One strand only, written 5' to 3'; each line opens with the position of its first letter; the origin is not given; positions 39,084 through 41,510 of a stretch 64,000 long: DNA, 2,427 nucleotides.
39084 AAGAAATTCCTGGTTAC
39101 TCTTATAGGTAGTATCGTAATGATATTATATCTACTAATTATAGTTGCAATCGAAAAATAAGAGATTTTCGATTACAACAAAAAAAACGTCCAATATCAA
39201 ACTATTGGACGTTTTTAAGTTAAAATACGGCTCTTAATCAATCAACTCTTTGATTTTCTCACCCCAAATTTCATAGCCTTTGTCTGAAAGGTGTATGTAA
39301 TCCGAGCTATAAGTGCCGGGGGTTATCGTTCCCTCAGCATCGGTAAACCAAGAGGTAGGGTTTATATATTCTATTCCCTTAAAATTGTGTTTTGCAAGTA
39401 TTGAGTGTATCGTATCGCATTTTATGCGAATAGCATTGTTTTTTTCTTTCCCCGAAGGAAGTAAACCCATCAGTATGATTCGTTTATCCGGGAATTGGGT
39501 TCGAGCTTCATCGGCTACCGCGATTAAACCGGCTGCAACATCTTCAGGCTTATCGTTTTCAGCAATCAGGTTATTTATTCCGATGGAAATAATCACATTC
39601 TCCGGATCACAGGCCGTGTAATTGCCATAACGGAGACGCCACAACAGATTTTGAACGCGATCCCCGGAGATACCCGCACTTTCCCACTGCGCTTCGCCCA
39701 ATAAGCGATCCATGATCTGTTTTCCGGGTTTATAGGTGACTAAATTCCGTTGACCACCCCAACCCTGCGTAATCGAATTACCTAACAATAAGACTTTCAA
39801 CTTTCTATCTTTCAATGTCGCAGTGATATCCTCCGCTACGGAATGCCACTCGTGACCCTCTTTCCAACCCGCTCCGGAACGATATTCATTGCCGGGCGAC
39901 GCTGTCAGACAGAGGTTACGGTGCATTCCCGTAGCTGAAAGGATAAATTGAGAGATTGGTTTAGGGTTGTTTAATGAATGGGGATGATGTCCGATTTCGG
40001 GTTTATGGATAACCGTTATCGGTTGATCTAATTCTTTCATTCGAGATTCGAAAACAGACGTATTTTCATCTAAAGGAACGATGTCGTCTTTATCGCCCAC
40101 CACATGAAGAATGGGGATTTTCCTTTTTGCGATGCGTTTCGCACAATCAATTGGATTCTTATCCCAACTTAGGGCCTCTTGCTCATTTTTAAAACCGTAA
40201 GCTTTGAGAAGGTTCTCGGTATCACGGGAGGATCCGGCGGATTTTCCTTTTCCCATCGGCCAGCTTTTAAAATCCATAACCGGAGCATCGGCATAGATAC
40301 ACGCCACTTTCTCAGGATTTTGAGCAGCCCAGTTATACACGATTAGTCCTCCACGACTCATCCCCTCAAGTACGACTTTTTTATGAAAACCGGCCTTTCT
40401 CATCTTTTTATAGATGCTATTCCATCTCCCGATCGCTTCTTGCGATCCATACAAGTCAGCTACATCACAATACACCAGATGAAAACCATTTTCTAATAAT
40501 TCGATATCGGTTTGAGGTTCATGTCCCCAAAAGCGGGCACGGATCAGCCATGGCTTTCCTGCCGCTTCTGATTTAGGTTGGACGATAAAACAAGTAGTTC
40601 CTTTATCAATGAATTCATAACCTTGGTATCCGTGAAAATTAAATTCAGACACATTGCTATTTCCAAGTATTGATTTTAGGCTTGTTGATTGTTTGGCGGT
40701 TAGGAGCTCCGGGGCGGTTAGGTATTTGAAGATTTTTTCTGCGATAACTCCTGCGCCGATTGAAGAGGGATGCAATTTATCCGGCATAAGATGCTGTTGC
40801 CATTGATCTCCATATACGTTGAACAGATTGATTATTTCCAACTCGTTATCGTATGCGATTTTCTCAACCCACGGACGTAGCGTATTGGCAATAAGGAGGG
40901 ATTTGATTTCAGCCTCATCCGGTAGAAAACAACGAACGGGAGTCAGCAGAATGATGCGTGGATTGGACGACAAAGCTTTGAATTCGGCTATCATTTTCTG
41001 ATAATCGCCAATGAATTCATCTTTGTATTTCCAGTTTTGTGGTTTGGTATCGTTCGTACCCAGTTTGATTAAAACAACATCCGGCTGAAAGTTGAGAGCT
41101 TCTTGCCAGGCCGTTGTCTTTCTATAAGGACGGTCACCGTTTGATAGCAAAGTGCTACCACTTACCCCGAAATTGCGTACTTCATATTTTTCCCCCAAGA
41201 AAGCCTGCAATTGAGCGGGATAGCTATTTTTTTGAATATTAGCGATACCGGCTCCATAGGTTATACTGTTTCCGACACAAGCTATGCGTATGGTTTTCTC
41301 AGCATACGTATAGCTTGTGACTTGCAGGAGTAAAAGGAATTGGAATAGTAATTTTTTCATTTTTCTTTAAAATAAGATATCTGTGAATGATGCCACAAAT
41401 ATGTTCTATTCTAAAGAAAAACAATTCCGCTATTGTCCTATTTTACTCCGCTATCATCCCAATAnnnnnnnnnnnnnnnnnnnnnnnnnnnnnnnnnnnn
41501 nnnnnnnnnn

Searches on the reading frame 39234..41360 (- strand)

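Call 71: search_protein_families(library=pfam, proteins=[window:39234-41360:-], max_evalue=0.00001)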
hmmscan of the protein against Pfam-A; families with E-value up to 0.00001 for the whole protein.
window:39234-41360:- (708 aa): 4 families
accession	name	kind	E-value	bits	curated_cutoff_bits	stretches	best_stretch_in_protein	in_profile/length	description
PF13472.12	Lipase_GDSL_2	-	6.3e-47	160.8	32.9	2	28-202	1-175/178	GDSL-like Lipase/Acylhydrolase family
PF00657.28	Lipase_GDSL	-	1.6e-22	81.1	23.6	1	26-210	1-208/208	GDSL-like Lipase/Acylhydrolase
PF00326.27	Peptidase_S9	-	3.1e-08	33.8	22.6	1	327-459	64-188/213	Prolyl oligopeptidase family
PF00561.26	Abhydrolase_1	-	7.7e-06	26.2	25.8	0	322-368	64-110/245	alpha/beta hydrolase fold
